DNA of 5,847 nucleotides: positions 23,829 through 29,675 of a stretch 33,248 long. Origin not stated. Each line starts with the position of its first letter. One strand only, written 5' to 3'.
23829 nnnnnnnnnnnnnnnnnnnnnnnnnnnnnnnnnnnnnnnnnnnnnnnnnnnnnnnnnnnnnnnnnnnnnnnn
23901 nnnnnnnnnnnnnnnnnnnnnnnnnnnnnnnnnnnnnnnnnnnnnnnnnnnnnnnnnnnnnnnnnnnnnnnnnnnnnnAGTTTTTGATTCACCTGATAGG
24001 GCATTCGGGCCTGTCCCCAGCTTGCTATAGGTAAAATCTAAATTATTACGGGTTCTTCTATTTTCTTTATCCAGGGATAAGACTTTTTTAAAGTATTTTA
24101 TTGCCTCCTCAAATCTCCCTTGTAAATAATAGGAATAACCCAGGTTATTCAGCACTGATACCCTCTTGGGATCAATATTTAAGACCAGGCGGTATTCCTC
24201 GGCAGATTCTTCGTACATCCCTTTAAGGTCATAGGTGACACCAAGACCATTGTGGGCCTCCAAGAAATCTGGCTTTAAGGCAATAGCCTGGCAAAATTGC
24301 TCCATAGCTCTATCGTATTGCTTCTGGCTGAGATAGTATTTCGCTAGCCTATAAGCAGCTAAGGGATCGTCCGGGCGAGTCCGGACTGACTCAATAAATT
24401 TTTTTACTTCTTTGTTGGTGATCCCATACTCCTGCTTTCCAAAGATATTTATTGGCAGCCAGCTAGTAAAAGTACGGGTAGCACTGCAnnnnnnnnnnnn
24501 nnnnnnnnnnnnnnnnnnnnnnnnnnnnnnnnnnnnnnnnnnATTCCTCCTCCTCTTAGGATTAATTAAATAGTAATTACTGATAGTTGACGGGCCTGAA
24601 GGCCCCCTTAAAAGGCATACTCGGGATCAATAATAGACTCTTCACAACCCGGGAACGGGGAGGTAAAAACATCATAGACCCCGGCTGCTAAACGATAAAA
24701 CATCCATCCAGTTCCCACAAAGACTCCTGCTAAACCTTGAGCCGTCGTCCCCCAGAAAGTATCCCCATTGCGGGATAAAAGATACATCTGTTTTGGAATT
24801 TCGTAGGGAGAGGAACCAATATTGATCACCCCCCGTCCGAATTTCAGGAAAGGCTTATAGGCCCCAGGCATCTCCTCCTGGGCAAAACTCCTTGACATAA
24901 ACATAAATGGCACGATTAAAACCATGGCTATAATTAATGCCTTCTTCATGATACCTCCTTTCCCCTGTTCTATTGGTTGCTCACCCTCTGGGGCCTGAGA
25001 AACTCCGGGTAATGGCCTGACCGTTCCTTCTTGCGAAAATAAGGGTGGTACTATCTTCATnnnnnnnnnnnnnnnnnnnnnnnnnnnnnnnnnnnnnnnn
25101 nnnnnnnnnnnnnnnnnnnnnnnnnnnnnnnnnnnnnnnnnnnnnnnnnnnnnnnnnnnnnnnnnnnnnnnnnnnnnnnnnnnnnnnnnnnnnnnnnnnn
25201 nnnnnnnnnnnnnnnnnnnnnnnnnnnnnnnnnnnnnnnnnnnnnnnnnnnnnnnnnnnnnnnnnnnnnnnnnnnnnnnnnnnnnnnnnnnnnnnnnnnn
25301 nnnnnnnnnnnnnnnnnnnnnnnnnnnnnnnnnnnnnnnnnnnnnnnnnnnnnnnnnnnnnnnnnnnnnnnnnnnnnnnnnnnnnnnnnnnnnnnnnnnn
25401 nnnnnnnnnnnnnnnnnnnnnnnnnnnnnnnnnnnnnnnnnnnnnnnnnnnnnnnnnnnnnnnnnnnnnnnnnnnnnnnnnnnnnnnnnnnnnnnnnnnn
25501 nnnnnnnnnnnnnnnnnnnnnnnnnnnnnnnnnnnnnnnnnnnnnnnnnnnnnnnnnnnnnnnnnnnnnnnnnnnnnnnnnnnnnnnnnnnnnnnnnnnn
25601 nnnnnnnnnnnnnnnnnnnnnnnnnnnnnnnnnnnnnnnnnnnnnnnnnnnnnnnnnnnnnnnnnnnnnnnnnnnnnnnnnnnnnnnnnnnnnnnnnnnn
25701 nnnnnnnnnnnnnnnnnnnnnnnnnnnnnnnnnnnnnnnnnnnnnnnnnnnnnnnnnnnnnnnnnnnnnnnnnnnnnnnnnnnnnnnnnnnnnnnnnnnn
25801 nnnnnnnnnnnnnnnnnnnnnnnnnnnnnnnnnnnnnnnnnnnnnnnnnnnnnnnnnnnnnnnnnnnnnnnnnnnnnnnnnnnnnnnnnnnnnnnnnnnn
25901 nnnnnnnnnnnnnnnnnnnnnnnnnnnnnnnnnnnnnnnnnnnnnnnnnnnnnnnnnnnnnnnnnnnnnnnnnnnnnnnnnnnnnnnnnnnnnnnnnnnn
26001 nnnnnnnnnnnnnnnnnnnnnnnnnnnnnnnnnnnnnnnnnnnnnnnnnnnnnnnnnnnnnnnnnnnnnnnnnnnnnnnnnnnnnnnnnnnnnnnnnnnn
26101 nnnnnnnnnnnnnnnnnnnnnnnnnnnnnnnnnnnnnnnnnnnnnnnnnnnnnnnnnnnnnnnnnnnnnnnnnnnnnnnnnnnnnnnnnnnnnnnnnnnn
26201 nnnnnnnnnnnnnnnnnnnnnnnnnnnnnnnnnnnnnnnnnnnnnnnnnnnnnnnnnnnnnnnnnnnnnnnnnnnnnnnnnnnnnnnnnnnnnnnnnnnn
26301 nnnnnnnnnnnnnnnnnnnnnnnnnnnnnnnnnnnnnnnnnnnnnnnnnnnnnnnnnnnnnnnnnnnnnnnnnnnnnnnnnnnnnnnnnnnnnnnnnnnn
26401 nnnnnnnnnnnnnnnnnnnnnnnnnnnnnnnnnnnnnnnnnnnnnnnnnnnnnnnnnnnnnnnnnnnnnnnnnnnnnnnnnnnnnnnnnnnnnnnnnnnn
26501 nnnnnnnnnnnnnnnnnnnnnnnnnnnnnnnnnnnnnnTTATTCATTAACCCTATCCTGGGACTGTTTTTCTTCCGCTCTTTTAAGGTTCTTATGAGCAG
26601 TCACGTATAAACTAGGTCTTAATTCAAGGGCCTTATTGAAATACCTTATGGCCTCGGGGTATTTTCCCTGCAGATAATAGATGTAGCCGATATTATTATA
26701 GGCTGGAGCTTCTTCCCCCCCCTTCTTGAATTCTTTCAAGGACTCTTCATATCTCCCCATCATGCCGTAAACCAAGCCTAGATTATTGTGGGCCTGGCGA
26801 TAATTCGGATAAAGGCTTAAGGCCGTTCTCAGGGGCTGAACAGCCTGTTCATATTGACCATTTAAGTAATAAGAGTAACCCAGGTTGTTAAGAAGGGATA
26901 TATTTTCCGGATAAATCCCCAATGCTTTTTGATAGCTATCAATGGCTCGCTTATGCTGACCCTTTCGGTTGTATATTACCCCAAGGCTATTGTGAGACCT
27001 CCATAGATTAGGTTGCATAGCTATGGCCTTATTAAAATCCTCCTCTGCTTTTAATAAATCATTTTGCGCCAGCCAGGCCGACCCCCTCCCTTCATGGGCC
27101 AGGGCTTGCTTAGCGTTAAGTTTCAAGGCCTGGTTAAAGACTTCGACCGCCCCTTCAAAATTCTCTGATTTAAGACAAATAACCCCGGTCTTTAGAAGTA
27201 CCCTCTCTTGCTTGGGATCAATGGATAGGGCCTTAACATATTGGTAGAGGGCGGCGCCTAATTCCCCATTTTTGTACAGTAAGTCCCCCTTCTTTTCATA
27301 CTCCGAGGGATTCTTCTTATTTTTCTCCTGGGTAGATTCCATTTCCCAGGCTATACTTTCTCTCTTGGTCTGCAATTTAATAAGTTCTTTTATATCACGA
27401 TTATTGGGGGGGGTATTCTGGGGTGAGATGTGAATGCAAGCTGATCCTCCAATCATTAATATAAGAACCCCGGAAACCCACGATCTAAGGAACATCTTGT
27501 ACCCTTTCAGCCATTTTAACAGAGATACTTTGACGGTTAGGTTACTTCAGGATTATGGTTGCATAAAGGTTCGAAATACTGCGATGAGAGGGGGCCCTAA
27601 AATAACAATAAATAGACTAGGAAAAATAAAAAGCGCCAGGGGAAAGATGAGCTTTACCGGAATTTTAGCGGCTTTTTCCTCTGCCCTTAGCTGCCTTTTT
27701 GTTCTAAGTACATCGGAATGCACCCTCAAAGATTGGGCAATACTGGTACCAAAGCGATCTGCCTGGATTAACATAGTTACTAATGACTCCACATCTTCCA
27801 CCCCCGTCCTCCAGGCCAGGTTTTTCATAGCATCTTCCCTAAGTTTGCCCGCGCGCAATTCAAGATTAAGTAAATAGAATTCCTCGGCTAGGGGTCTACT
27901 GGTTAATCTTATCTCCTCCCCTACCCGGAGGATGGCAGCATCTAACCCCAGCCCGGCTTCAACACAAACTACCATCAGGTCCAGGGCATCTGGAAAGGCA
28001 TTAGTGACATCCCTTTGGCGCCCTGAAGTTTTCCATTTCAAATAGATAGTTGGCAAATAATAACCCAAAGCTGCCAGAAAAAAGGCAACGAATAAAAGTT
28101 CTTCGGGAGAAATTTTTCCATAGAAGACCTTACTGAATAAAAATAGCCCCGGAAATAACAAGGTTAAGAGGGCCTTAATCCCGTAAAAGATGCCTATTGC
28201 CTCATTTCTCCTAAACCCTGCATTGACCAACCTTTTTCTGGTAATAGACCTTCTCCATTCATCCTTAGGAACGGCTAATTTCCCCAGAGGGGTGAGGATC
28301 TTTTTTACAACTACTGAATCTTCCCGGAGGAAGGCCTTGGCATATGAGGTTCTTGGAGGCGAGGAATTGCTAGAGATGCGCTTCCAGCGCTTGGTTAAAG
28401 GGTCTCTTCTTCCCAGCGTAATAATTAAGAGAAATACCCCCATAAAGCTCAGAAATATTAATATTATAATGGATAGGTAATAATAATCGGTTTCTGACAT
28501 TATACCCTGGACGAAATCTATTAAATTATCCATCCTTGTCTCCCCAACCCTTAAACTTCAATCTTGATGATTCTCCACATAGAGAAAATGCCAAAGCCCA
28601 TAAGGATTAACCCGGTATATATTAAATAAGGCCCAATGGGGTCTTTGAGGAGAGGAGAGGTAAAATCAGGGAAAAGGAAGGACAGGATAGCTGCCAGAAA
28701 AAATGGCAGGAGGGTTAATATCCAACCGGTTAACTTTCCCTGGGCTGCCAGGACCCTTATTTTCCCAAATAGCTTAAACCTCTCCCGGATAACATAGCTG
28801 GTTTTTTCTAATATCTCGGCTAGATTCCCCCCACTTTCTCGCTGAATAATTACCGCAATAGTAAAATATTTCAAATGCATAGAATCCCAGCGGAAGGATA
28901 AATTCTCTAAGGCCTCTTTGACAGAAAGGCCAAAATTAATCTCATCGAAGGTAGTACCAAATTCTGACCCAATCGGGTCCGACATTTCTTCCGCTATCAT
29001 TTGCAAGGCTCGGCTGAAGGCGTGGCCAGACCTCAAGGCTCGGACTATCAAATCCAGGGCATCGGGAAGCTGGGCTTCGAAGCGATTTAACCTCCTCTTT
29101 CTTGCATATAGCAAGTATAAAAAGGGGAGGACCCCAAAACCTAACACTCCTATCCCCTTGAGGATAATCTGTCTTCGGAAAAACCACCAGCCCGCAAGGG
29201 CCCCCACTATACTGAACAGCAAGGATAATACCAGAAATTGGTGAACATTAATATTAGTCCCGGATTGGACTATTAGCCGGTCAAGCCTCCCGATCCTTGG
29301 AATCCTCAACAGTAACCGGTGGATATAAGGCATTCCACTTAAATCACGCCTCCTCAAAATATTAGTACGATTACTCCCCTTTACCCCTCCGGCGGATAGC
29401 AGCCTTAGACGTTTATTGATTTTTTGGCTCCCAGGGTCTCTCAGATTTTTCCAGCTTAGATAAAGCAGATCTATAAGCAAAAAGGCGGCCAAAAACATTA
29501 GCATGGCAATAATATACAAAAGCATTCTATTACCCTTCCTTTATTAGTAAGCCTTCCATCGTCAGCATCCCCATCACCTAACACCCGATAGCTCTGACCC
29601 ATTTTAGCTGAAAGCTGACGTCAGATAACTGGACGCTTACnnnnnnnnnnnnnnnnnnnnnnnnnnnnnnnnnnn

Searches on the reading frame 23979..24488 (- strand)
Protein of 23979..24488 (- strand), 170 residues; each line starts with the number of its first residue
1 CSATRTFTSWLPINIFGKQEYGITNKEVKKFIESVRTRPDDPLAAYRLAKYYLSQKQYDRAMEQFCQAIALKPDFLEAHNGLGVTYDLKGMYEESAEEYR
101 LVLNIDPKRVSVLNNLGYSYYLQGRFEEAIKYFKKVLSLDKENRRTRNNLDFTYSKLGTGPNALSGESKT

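Call 72: search_solved_structures(query=window:23979-24488:-, max_evalue=0.01)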
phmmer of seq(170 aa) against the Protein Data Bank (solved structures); distinct sequences matched with E-value up to 0.01: 213 (the best 60 are shown).
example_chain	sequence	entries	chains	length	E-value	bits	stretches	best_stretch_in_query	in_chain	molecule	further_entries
9qhb_A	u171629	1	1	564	7e-154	510.5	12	44-158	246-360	Engineered tetratricopeptide repeat protein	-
8bu0_A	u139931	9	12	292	3.4e-78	264.4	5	44-154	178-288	Consensus tetratricopeptide repeat protein | Crystal structure of an 8-repeat consensus TPR superhelix with Zinc. | Monomer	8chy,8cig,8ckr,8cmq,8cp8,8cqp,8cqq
9qhc_A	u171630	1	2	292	2.7e-72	245.2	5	45-158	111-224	Engineered tetratricopeptide repeat protein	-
8ch0_A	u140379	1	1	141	3.7e-32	114.8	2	44-142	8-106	Consensus tetratricopeptide repeat protein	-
7obi_A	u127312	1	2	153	3.9e-30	108.2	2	52-155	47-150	CTPR-rv4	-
7yeh_B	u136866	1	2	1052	3.4e-28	101.9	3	53-156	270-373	UDP-N-acetylglucosamine--peptide N-acetylglucosaminyltransferase 110 kDa subunit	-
7yea_A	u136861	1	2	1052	3.5e-28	101.8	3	31-135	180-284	UDP-N-acetylglucosamine--peptide N-acetylglucosaminyltransferase 110 kDa subunit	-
7ntf_A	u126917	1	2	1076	4.5e-28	101.5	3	31-138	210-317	Isoform 1 of UDP-N-acetylglucosamine--peptide N-acetylglucosaminyltransferase 110 kDa subu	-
2fo7_A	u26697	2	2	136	2e-26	96.1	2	45-141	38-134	SYNTHETIC CONSENSUS TPR PROTEIN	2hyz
1w3b_A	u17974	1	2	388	4.9e-26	94.8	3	52-154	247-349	UDP-N-ACETYLGLUCOSAMINE--PEPTIDE N-ACETYLGLUCOSAMINYLTRANSFERASE 110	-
6eou_A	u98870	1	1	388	9.4e-26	93.9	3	52-154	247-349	UDP-N-acetylglucosamine--peptide N-acetylglucosaminyltransferase 110 kDa subunit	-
7y4i_A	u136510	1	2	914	2.1e-25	92.8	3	44-150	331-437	Probable UDP-N-acetylglucosamine--peptide N-acetylglucosaminyltransferase SPINDLY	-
8dtf_A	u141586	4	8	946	3.7e-25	92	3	44-150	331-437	Probable UDP-N-acetylglucosamine--peptide N-acetylglucosaminyltransferase SPINDLY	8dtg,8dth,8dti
9gzg_A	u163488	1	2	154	1.8e-23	86.5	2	71-155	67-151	Engineered CTPR protein with glutamic acids for conductivity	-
1na0_A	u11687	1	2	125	1.6e-19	73.7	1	44-155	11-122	designed protein CTPR3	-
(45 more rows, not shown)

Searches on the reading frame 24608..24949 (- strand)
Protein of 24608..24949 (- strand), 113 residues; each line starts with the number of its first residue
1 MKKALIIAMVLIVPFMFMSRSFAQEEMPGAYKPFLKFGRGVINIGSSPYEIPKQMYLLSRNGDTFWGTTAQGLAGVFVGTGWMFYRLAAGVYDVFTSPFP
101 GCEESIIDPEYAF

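Call 80: search_protein_families(library=pfam, proteins=[window:24608-24949:-], max_evalue=1)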
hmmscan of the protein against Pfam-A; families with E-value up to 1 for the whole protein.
window:24608-24949:- (113 aa): 1 family
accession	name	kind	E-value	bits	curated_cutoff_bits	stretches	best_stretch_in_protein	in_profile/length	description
PF05251.17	Ost5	-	0.27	12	27.4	1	73-92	53-72/73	Oligosaccharyltransferase subunit 5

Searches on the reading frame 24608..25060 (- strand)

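Call 9: search_protein_families(library=ncbifam, proteins=[window:24608-25060:-], max_evalue=0.00001)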
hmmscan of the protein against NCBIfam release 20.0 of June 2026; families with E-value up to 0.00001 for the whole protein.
window:24608-25060:- (150 aa): 1 family
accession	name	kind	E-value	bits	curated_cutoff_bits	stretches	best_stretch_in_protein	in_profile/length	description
TIGR04073.1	exo_TIGR04073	subfamily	3.3e-15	55.9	50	1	70-148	2-75/75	exosortase system-associated protein, TIGR04073 family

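Call 10: search_protein_families(library=pfam, proteins=[window:24608-25060:-], max_evalue=0.00001)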
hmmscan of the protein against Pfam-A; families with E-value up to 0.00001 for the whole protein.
window:24608-25060:- (150 aa): 0 families

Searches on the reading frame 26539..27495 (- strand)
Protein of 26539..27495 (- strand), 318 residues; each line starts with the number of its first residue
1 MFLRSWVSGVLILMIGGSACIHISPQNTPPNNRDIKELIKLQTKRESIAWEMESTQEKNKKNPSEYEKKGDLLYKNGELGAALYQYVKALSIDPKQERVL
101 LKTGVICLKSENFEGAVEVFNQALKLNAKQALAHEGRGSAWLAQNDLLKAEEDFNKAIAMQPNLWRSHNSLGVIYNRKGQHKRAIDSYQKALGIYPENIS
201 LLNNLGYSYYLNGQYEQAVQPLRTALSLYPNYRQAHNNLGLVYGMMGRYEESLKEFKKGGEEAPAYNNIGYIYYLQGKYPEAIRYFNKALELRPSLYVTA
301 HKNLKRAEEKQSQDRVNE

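Call 9: search_protein_families(library=ncbifam, proteins=[window:26539-27495:-], max_evalue=0.00001)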
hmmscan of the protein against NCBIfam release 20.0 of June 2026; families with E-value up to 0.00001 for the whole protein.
window:26539-27495:- (318 aa): 26 families (the best 25 are shown)
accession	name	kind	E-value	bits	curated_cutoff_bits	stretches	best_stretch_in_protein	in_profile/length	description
NF040959.1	MamA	equivalog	2.6e-32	112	200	2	64-209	38-183/204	magnetosome protein MamA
TIGR02521.1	type_IV_pilW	equivalog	1.2e-28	100.3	154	2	138-206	38-106/234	type IV pilus biogenesis/stability protein PilW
TIGR02917.1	PEP_TPR_lipo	equivalog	1.5e-25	89.3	312.2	1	103-257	369-523/899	XrtA/PEP-CTERM system TPR-repeat protein PrsT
NF033762.1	social_mot_Tgl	equivalog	1.2e-24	87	225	2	112-264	46-201/252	social motility TPR repeat lipoprotein Tgl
NF008391.2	PRK11189.1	equivalog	8e-22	78.1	250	2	150-219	84-153/297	lipoprotein NlpI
NF002725.1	PRK02603.1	equivalog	3.9e-17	62.8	143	1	128-213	32-120/173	photosystem I assembly protein Ycf3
TIGR00990.1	3a0801s09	subfamily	1e-16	60.7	757.25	1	110-293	307-497/615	mitochondrial import receptor subunit TOM70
NF047371.1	FlcA_CTERM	equivalog_domain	6.9e-16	57.8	300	2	133-257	394-531/646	periplasmic flagellar collar protein FlcA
NF047558.1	TPR_END_plus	domain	4.3e-14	52.2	32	0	265-298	1-33/56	TPR end-of-group domain-containing protein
NF033920.0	C39_PA2778_fam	equivalog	5.6e-13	48.9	150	1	176-258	167-249/255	PA2778 family cysteine peptidase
NF047507.1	TPR_BatC_Lepto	exception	9.8e-13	48.1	175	0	165-206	96-137/214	TPR repeat-containing protein BatC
NF033758.1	gliding_GltE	equivalog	2.2e-12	46.7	225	1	62-201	221-361/411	adventurous gliding motility TPR repeat lipoprotein GltE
TIGR02552.1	LcrH_SycD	equivalog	2.9e-12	46.5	104.8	1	144-231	31-118/136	SycD/LcrH family type III secretion system chaperone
TIGR00540.1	TPR_hemY_coli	hypoth_equivalog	5e-12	45.3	142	0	179-258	306-384/385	heme biosynthesis-associated TPR protein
TIGR04510.1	mod_pep_cyc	subfamily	3.6e-11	42.3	400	1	108-259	409-562/814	putative peptide modification system cyclase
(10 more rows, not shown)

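Call 10: search_protein_families(library=pfam, proteins=[window:26539-27495:-], max_evalue=0.00001)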
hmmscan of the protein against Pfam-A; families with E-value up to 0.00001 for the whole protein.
window:26539-27495:- (318 aa): 19 families
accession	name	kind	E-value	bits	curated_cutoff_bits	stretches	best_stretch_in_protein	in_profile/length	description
PF00515.34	TPR_1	-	2.2e-49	163.8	27.8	3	263-295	1-33/34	Tetratricopeptide repeat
PF07719.23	TPR_2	-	1.7e-44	146.7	27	1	263-295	1-33/34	Tetratricopeptide repeat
PF13414.12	TPR_11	-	6.4e-41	138.2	26.8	4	206-247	1-42/42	TPR repeat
PF13181.12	TPR_8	-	3.6e-33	111.3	25.7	1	263-295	1-33/34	Tetratricopeptide repeat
PF13424.12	TPR_12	-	7e-30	103.5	30.1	3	168-230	6-76/77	Tetratricopeptide repeat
PF13432.12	TPR_16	-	1.3e-29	102.7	32.7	1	108-163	8-63/65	Tetratricopeptide repeat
PF13431.12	TPR_17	-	1.2e-26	91.1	24.4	0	188-220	2-34/34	Tetratricopeptide repeat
PF13428.12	TPR_14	-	1.9e-20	71.7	23.5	0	204-240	6-42/44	Tetratricopeptide repeat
PF14559.12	TPR_19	-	5.6e-20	71.9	25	0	178-220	4-46/68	Tetratricopeptide repeat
PF13374.12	TPR_10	-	1.4e-19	69.9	27.5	0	265-293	4-32/42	Tetratricopeptide repeat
PF13176.12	TPR_7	-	1.5e-16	59.4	27.9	0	265-294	1-30/36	Tetratricopeptide repeat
PF13371.12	TPR_9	-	6.9e-15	55.3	35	0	172-236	2-66/73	Tetratricopeptide repeat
PF13174.12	TPR_6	-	9.7e-14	51.4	26.3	0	205-231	6-32/33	Tetratricopeptide repeat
PF12895.13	ANAPC3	-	9.1e-11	42.3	27.2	0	205-257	29-80/82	Anaphase-promoting complex, cyclosome, subunit 3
PF23914.1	TPR_CcmH_CycH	-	1.4e-09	38.4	42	0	138-231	57-153/158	Cytochrome c-type biogenesis protein H TPR domain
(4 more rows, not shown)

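Call 73: search_solved_structures(query=window:26542-27495:-, max_evalue=0.01)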
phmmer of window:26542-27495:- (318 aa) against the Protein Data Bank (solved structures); distinct sequences matched with E-value up to 0.01: 225 (the best 60 are shown).
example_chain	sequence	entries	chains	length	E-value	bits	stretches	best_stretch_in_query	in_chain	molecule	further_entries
9qhb_A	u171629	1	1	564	1.2e-74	254.7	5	134-311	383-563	Engineered tetratricopeptide repeat protein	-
9qhc_A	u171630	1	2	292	1.3e-45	159.4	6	171-294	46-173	Engineered tetratricopeptide repeat protein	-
7yea_A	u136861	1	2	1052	8.4e-45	156.8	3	76-306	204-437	UDP-N-acetylglucosamine--peptide N-acetylglucosaminyltransferase 110 kDa subunit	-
7yeh_B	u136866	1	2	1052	8.4e-45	156.8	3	76-306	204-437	UDP-N-acetylglucosamine--peptide N-acetylglucosaminyltransferase 110 kDa subunit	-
8bu0_A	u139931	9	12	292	3.4e-42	148.2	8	263-311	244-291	Consensus tetratricopeptide repeat protein | Crystal structure of an 8-repeat consensus TPR superhelix with Zinc. | Monomer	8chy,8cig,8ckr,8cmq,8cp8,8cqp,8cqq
1w3b_A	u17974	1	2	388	1.1e-38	136.6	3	104-266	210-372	UDP-N-ACETYLGLUCOSAMINE--PEPTIDE N-ACETYLGLUCOSAMINYLTRANSFERASE 110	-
6eou_A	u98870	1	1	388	6.9e-38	134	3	104-266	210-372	UDP-N-acetylglucosamine--peptide N-acetylglucosaminyltransferase 110 kDa subunit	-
7ntf_A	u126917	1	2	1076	2.1e-37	132.5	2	76-306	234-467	Isoform 1 of UDP-N-acetylglucosamine--peptide N-acetylglucosaminyltransferase 110 kDa subu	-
7y4i_A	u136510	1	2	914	1.8e-34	122.9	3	110-299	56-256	Probable UDP-N-acetylglucosamine--peptide N-acetylglucosaminyltransferase SPINDLY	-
8dtf_A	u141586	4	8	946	2e-34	122.6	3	110-299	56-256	Probable UDP-N-acetylglucosamine--peptide N-acetylglucosaminyltransferase SPINDLY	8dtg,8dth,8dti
7obi_A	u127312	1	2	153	1.1e-25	94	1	168-311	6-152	CTPR-rv4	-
8ch0_A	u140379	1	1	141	9.8e-22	81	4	262-294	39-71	Consensus tetratricopeptide repeat protein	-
2fo7_A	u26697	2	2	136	1.5e-21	80.4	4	263-294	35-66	SYNTHETIC CONSENSUS TPR PROTEIN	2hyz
9gzg_A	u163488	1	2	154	3.9e-20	75.8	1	168-311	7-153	Engineered CTPR protein with glutamic acids for conductivity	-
1na0_A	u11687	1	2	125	1.2e-18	70.8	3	262-311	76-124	designed protein CTPR3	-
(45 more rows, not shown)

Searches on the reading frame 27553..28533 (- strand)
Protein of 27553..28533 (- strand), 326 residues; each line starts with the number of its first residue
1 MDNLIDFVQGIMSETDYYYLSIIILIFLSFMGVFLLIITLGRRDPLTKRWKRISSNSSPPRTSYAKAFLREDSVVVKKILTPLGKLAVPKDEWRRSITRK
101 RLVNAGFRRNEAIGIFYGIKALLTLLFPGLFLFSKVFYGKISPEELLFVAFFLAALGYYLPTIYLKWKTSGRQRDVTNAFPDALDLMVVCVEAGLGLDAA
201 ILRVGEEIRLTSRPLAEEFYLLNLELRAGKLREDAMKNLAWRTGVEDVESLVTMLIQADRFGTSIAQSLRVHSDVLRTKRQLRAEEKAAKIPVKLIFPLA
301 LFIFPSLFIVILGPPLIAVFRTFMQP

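Call 9: search_protein_families(library=ncbifam, proteins=[window:27553-28533:-], max_evalue=0.00001)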
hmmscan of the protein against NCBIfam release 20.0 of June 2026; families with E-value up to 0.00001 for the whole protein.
window:27553-28533:- (326 aa): 0 families

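Call 10: search_protein_families(library=pfam, proteins=[window:27553-28533:-], max_evalue=0.00001)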
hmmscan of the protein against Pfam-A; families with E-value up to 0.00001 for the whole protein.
window:27553-28533:- (326 aa): 1 family
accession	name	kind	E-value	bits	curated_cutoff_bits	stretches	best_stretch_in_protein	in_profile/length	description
PF00482.28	T2SSF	-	1.7e-20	73.7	25.2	1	183-312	1-124/125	Type II secretion system (T2SS), protein F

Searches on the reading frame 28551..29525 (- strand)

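Call 9: search_protein_families(library=ncbifam, proteins=[window:28551-29525:-], max_evalue=0.00001)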
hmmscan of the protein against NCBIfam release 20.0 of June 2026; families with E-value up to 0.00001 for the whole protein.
window:28551-29525:- (324 aa): 0 families

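Call 10: search_protein_families(library=pfam, proteins=[window:28551-29525:-], max_evalue=0.00001)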
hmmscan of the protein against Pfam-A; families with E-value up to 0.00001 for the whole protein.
window:28551-29525:- (324 aa): 1 family
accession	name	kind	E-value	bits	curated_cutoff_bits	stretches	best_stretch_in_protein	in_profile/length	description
PF00482.28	T2SSF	-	7.8e-18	65.1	25.2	1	157-281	2-123/125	Type II secretion system (T2SS), protein F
